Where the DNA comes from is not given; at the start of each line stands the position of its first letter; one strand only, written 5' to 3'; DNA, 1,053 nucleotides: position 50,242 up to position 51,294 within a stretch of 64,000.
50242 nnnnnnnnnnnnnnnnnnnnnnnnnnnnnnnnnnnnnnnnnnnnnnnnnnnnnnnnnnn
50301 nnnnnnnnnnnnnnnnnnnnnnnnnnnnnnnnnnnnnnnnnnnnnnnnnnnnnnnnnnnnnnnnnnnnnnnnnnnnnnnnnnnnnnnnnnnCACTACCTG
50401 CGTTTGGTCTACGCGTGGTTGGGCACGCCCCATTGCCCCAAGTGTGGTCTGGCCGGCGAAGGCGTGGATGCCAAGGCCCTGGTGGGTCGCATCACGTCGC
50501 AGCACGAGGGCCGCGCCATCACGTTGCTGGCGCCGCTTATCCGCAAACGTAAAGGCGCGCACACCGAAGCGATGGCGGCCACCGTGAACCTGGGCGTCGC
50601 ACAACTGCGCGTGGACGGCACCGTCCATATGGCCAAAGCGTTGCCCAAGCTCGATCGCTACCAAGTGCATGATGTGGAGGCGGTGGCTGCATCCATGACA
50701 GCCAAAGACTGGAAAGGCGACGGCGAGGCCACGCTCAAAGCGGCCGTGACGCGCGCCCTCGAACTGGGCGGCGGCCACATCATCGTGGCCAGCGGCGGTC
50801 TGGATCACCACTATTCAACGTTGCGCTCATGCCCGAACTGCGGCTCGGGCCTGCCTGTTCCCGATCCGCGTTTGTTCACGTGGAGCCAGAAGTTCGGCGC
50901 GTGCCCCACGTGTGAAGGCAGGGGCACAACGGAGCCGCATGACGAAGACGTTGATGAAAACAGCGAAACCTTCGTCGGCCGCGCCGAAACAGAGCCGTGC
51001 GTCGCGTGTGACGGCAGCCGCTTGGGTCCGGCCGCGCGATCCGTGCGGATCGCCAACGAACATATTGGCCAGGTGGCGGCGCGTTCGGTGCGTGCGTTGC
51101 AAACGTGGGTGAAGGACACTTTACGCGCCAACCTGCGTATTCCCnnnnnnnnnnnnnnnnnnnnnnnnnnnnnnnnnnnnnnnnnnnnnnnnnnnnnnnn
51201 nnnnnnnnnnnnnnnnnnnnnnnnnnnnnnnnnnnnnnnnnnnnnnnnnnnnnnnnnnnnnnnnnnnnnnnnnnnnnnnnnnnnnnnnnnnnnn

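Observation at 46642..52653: Tandem-fused double UvrA (1812 aa, four ABC ATPase modules) immediately preceded by a NUDIX hydrolase gene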

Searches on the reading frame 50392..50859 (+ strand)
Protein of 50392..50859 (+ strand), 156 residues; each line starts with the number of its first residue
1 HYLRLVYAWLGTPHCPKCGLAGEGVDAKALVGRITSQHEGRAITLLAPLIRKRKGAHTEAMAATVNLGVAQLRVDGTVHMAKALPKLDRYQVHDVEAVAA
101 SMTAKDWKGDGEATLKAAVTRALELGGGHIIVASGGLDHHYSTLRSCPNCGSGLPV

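Call 26: search_protein_families(library=pfam, proteins=[window:50392-50859:+], max_evalue=0.01)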
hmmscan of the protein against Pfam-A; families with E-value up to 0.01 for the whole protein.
window:50392-50859:+ (156 aa): 1 family
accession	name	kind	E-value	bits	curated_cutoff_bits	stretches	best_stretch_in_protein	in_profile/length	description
PF17760.6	UvrA_inter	-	3.4e-18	65.9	23.3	1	28-133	4-106/109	UvrA interaction domain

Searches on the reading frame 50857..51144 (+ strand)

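Call 26: search_protein_families(library=pfam, proteins=[window:50857-51144:+], max_evalue=0.01)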
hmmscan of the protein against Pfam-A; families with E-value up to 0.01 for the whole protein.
window:50857-51144:+ (96 aa): 1 family
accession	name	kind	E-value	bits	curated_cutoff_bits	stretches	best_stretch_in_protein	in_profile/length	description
PF24042.1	DUF7351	-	0.0096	16.1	31.2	0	13-80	66-129/177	Domain of unknown function (DUF7351)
